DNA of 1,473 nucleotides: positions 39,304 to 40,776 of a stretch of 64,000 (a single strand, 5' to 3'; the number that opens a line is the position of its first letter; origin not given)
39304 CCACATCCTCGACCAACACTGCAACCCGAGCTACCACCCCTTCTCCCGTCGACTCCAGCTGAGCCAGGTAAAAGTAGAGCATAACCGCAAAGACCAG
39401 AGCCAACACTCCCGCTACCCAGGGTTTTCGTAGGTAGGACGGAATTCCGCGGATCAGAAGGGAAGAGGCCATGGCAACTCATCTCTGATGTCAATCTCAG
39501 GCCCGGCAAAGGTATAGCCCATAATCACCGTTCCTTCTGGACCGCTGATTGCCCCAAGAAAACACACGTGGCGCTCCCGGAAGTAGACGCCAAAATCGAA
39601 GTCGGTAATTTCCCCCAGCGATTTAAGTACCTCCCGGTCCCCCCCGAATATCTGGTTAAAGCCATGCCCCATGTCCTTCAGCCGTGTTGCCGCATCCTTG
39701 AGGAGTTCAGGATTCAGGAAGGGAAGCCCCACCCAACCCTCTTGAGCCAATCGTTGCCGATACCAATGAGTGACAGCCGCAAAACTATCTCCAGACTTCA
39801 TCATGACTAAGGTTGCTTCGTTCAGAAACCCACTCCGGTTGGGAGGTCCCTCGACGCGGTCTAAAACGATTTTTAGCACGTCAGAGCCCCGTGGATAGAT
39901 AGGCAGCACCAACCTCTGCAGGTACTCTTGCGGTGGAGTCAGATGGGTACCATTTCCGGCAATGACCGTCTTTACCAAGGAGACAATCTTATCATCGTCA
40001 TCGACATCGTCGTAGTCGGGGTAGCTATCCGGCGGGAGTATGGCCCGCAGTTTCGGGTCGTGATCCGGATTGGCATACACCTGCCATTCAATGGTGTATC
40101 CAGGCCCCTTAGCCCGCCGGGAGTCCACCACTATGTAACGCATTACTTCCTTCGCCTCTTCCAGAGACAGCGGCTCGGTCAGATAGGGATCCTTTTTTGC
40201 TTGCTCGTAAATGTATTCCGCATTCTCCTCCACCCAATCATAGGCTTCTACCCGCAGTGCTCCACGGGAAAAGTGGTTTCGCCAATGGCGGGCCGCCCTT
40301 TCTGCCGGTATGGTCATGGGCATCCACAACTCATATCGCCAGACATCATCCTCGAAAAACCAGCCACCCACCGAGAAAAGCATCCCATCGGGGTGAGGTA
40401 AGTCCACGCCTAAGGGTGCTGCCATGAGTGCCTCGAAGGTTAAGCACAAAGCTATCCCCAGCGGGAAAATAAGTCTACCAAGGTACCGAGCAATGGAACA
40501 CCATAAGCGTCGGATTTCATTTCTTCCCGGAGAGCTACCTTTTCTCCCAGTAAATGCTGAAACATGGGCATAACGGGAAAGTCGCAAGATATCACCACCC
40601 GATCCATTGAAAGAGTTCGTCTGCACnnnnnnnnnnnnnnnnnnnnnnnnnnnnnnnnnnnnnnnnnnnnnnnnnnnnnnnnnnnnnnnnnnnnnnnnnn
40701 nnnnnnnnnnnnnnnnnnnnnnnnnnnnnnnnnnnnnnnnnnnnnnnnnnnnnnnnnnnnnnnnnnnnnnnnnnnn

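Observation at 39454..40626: Unknown protein of about 380 aa embedded in the tad operon, overlapping the 3' end of the upstream tadE-like gene in another frame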

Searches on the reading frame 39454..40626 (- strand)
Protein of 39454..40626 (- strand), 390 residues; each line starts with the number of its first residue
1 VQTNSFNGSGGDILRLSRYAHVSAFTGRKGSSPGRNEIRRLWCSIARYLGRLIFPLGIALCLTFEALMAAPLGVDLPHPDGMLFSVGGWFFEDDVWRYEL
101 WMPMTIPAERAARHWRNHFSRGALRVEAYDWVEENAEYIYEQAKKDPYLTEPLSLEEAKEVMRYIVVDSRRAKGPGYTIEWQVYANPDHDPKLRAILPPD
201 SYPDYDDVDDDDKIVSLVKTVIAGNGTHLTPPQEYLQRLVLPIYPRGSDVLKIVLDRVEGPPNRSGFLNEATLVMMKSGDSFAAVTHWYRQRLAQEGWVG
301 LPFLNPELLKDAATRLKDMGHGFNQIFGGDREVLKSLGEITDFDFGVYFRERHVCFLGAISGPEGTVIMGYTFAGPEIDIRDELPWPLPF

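Call 3: search_protein_families(library=pfam, proteins=[window:39454-40626:-], max_evalue=0.01)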
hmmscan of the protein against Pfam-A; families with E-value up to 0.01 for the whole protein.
window:39454-40626:- (390 aa): 0 families

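Call 4: search_protein_families(library=ncbifam, proteins=[window:39454-40626:-], max_evalue=0.1)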
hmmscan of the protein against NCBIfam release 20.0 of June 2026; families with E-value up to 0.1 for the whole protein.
window:39454-40626:- (390 aa): 0 families

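Call 5: find_homologous_proteins(query=window:39454-40626:-, max_evalue=0.001)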
Query window:39454-40626:- (390 aa): 1 proteins with E <= 0.001 among 5733 candidates.
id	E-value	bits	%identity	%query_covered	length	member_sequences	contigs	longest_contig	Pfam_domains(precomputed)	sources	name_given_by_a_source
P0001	1.9e-223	760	100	83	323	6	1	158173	-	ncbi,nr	ncbi:MAG: hypothetical protein GX030_02565 [Firmicutes bacterium]|nr:hypothetical protein [Bacillota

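Call 6: search_solved_structures(query=window:39454-40626:-, max_evalue=1)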
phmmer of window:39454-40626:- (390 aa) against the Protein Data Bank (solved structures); distinct sequences matched with E-value up to 1: 0.

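Call 13: search_protein_families(library=phrogs, proteins=[window:39454-40626:-], max_evalue=1)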
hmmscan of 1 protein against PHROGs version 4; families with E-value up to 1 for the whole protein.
window:39454-40626:- (390 aa): 0 families

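Call 14: search_protein_families(library=pfam, proteins=[window:39454-40425:-], max_evalue=10)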
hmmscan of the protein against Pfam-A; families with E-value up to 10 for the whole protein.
window:39454-40425:- (323 aa): 0 families

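Call 15: search_protein_representatives(protein=window:39454-40626:-)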
Query: 390 residues. Proteins with E-value up to 0.001 (for the whole library): 3; up to 1e-10: 3; up to 1e-30: 2. The best 3 are listed.
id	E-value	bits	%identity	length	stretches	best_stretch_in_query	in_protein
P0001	6.1e-224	760.1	100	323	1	68-390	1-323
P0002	3.8e-33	131.6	30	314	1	66-388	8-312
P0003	3.8e-18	82.2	26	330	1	84-386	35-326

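Call 17: find_encoding_contigs(protein=P0002, flank=10000, max_places=6)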
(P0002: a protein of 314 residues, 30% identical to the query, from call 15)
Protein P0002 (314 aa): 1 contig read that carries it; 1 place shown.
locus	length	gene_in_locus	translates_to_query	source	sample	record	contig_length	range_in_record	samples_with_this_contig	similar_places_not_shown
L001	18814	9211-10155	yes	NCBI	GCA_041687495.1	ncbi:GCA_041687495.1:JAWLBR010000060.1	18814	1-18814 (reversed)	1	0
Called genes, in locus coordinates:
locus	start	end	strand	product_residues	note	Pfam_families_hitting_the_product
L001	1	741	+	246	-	?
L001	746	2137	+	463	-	PF21922:PBP_dimer_2, PF00905:Transpeptidase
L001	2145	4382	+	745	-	PF00069:Pkinase, PF07714:PK_Tyr_Ser-Thr, PF03109:ABC1, PF03793:PASTA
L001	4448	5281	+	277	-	PF16745:RsgA_N (weak), PF03193:RsgA_GTPase, PF01926:MMR_HSR1 (weak)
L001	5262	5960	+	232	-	PF00834:Ribul_P_3_epim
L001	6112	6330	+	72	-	-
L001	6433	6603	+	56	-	PF04964:Flp_Fap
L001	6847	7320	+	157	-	PF01478:Peptidase_A24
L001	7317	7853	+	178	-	-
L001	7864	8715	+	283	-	-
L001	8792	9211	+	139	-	PF07811:TadE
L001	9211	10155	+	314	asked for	-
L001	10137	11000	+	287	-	PF08666:SAF (weak), PF16976:RcpC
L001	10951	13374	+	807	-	PF04972:BON (faint), PF13629:T2SS-T3SS_pil_N, PF21934:Yop-YscD_ppl_3rd (faint), PF00263:Secretin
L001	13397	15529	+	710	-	PF01656:CbiA (faint), PF00437:T2SSE, PF27713:UCP018868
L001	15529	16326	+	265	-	PF00482:T2SSF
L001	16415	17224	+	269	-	PF00482:T2SSF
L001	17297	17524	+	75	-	-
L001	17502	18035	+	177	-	PF09515:Thia_YuaJ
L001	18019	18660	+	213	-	PF04263:TPK_catalytic, PF04265:TPK_B1_binding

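Call 18: find_encoding_contigs(protein=P0003, flank=10000, max_places=6)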
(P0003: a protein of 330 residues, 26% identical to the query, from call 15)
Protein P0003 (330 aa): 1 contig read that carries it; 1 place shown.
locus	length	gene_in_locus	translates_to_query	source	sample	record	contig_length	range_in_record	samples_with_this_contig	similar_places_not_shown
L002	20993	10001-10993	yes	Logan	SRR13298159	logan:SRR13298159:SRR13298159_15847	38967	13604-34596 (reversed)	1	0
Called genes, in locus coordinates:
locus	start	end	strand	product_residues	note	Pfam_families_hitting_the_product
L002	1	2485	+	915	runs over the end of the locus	PF01098:FTSW_RODA_SPOVE, PF21922:PBP_dimer_2, PF00905:Transpeptidase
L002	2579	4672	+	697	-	PF00069:Pkinase, PF07714:PK_Tyr_Ser-Thr, PF03109:ABC1 (weak), PF03793:PASTA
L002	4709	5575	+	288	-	PF16745:RsgA_N, PF03193:RsgA_GTPase, PF01926:MMR_HSR1 (weak)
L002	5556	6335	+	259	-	PF00834:Ribul_P_3_epim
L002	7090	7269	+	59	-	PF04964:Flp_Fap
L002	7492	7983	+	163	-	PF01478:Peptidase_A24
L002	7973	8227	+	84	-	-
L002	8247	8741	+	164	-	PF07811:TadE (weak)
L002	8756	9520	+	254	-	-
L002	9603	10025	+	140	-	PF07811:TadE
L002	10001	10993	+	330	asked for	-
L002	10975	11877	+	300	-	PF08666:SAF (weak), PF16976:RcpC (weak)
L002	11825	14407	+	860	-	PF13629:T2SS-T3SS_pil_N, PF04972:BON (faint), PF16693:Yop-YscD_ppl_1st (faint), PF00263:Secretin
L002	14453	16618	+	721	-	PF00437:T2SSE, PF27713:UCP018868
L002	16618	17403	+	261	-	PF00482:T2SSF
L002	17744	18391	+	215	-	PF00482:T2SSF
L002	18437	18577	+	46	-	-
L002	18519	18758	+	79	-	-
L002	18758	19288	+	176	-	PF09515:Thia_YuaJ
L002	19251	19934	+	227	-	PF04263:TPK_catalytic, PF04265:TPK_B1_binding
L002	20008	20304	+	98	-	-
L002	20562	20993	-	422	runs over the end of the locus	PF07690:MFS_1, PF12832:MFS_1_like, PF00083:Sugar_tr (faint), PF07690:MFS_1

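Call 22: find_homologous_proteins(query=A1, max_evalue=0.01)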
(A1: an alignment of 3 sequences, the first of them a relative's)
Query A1 (3 sequences) (323 aa, profile of the alignment): 2 proteins with E <= 0.01 among 8000 candidates.
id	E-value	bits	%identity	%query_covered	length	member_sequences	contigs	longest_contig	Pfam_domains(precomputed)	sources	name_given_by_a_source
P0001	8.8e-161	552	100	100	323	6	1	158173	-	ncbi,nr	ncbi:MAG: hypothetical protein GX030_02565 [Firmicutes bacterium]|nr:hypothetical protein [Bacillota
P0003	6.0e-143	494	25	94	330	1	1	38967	-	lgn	-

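Call 23: find_related_loci(query=A1, collection=genome_contigs, flank=8000)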
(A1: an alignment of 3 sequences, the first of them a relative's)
Query A1 (323 aa) in genome_contigs; peptide patterns used: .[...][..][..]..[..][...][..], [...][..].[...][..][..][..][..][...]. (x = any residue, [..] = any of these).
77 stretches matched a pattern; 1 encode a relative of the query (tblastn E <= 1e-3); 1 distinct loci.
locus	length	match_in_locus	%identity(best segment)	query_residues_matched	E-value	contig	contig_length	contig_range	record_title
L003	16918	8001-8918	28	1-323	4e-40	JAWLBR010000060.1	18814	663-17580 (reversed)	MAG: Limnochordia bacterium isolate 15dZY3.bin.114 NODE_3318_length_18814_cov_4.008496, whole genome shotgun sequence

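Call 24: find_related_loci(query=A1, collection=metagenome_contigs, flank=3000)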
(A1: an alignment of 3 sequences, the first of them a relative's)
Query A1 (323 aa) in metagenome_contigs; peptide patterns used: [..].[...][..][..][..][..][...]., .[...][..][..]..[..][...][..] (x = any residue, [..] = any of these).
289 stretches matched a pattern, but none encodes a relative of the query by tblastn (E <= 1e-3).

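Call 31: predict_structure(alignment_id=A1)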
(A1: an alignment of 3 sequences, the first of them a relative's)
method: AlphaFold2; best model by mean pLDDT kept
length: 323 residues; sequences in the alignment: 3
mean_pLDDT: 69.3   pTM: 0.63
mean pLDDT of the five models: 69.3, 68.0, 65.0, 56.7, 53.1
residues with pLDDT >= 90: 17; 70-90: 174; 50-70: 78; < 50: 54
segments of 3 or more residues with pLDDT < 50: 1-4, 131-142, 193-201, 252-263, 309-323
pLDDT, mean of each block of 10 residues (from residue 1): 52 70 76 82 90 80 86 71 76 85 86 85 54 46 64 81 68 74 69 44 69 86 87 66 55 47 49 71 78 79 68 39 28
secondary structure, 60 per line:
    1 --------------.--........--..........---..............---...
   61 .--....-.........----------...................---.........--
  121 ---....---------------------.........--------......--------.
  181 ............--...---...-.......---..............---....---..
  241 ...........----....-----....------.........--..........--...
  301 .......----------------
elements in order: E18-25 E28-37 H41-54 E58-61 H64-67 H69-77 H88-98 E99-106 E110-118 H124-127 E149-157 H166-171 E180-192 E205-211 H215-228 E232-235 H239-251 H256-259 H265-268 E275-283 E286-295 E298-307

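Call 44: list_cluster_members(proteins=[P0001, P0002, P0003])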
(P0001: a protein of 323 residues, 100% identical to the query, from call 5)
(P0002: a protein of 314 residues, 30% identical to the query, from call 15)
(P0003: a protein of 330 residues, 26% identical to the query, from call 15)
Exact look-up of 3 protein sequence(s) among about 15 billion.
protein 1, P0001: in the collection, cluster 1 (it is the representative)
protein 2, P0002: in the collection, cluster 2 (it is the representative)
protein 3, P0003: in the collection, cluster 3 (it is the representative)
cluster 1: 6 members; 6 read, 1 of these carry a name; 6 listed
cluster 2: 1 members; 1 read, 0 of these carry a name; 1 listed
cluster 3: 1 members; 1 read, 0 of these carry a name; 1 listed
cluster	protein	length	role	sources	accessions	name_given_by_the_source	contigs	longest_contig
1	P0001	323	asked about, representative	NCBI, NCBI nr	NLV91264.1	MAG: hypothetical protein GX030_02565 [Firmicutes bacterium] | hypothetical protein [Bacillota bacterium]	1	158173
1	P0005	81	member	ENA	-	-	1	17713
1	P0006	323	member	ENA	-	-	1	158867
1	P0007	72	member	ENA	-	-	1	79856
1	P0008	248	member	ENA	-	-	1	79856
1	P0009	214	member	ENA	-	-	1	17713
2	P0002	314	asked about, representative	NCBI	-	-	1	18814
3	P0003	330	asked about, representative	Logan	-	-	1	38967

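Call 45: find_encoding_contigs(protein=P0008, flank=3000, max_places=3)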
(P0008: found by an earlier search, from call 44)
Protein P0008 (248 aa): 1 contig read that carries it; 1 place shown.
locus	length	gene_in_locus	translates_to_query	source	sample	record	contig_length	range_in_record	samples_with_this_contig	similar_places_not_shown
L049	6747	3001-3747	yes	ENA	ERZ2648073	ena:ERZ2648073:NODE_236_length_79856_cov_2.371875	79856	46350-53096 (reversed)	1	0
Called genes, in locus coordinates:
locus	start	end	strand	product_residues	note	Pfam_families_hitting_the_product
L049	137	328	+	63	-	-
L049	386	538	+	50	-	PF04964:Flp_Fap (weak)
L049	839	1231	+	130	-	PF01478:Peptidase_A24 (faint)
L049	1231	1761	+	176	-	-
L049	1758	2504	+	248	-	-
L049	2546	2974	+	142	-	PF07811:TadE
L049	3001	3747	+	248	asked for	PF27226:AF_1845 (faint)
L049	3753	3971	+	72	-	-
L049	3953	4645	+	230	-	PF08666:SAF (weak)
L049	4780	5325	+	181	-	PF13629:T2SS-T3SS_pil_N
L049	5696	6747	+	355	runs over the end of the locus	PF04972:BON (faint)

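Call 46: find_encoding_contigs(protein=P0009, flank=3000, max_places=3)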
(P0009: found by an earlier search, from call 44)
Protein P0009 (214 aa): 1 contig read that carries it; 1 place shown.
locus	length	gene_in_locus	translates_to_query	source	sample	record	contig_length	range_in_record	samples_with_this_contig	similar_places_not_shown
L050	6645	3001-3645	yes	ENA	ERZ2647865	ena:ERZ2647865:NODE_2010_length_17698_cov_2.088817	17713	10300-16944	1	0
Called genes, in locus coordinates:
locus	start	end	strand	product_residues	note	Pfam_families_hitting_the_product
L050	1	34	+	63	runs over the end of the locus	-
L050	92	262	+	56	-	PF04964:Flp_Fap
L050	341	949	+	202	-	PF01478:Peptidase_A24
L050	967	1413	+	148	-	-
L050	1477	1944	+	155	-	-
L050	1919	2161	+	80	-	-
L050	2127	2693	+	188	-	PF07811:TadE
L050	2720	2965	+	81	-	-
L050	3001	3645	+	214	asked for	PF27226:AF_1845 (weak)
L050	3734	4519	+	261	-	PF08666:SAF (weak)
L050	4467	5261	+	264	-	PF13629:T2SS-T3SS_pil_N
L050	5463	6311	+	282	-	PF04972:BON (faint)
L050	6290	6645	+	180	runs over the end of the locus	PF00263:Secretin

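Call 47: find_encoding_contigs(protein=P0006, flank=3000, max_places=3)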
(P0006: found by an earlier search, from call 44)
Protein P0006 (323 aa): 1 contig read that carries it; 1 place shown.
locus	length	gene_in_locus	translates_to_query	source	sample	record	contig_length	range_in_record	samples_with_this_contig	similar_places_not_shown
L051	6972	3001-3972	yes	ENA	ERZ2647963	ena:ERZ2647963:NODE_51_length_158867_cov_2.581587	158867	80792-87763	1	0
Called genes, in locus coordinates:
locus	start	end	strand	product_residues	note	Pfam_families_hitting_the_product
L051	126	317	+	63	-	-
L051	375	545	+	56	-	PF04964:Flp_Fap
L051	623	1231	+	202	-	PF01478:Peptidase_A24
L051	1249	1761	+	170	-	-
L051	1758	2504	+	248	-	-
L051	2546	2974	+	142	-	PF07811:TadE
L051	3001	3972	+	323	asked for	-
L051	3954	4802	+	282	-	PF08666:SAF (weak)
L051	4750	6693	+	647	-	PF13629:T2SS-T3SS_pil_N, PF04972:BON (faint)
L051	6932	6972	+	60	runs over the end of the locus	PF00263:Secretin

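Call 48: search_protein_families(library=pfam, proteins=[P0009, P0008, P0002, P0003], max_evalue=10)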
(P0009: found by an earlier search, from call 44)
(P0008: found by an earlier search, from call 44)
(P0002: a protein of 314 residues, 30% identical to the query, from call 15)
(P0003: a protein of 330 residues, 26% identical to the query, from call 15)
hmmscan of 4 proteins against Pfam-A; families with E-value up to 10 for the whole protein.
P0009 (214 aa): 0 families

P0008 (248 aa): 0 families

P0002 (314 aa): 0 families

P0003 (330 aa): 0 families
